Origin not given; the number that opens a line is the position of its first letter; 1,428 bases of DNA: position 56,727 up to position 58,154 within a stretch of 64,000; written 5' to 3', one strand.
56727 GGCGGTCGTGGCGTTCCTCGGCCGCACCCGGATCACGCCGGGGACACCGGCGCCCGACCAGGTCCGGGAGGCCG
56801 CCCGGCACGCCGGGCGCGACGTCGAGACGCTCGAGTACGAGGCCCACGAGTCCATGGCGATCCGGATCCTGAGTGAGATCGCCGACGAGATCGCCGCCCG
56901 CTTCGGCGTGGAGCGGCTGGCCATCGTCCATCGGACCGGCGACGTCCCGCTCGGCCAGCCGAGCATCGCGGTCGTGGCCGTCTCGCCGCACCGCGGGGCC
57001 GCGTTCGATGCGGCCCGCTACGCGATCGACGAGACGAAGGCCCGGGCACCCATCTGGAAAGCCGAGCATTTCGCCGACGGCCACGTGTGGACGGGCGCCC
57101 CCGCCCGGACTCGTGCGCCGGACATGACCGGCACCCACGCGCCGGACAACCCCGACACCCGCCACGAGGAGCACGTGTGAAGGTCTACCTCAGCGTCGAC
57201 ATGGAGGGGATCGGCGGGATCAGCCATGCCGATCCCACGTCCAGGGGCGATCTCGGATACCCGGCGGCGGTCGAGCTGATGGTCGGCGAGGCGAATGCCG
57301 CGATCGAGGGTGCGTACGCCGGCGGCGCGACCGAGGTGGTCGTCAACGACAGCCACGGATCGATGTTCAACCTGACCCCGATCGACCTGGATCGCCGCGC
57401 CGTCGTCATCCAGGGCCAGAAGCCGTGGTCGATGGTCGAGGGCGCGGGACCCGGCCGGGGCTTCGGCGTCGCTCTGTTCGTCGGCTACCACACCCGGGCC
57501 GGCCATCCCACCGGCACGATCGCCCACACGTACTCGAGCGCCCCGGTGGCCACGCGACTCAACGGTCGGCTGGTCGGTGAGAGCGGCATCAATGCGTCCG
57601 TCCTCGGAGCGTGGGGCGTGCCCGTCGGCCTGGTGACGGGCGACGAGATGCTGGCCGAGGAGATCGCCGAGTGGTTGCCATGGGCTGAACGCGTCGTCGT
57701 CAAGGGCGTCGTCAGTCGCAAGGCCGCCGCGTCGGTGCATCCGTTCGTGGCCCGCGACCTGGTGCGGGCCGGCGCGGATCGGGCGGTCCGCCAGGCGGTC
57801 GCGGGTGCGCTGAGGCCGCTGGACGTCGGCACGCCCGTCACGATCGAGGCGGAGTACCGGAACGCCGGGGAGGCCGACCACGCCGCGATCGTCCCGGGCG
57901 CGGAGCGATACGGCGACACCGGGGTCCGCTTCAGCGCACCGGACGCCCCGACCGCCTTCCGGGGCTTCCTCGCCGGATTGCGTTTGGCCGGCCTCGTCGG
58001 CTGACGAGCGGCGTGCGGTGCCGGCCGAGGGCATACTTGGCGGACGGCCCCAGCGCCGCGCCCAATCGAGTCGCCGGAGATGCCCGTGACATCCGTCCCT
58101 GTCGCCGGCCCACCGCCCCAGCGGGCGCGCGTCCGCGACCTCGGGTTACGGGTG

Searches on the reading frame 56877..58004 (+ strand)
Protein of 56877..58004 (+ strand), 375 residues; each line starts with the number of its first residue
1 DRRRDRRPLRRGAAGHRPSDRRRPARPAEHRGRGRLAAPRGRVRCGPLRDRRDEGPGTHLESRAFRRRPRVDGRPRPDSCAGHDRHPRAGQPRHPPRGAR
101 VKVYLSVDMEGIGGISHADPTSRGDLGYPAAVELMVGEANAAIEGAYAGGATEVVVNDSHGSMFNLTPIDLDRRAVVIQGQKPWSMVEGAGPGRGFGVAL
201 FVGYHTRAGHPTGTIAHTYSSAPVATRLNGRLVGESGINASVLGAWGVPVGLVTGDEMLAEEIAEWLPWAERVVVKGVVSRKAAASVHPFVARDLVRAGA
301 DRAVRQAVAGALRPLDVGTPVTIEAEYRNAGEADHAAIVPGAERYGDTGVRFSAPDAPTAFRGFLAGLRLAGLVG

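Call 49: search_protein_families(library=pfam, proteins=[window:56877-58004:+], max_evalue=0.0001)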
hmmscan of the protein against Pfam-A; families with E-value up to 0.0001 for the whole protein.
window:56877-58004:+ (375 aa): 1 family
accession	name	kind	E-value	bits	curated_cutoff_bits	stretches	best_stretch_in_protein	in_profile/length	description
PF04951.18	Peptidase_M55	-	1.3e-78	264.5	25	1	102-364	2-262/264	D-aminopeptidase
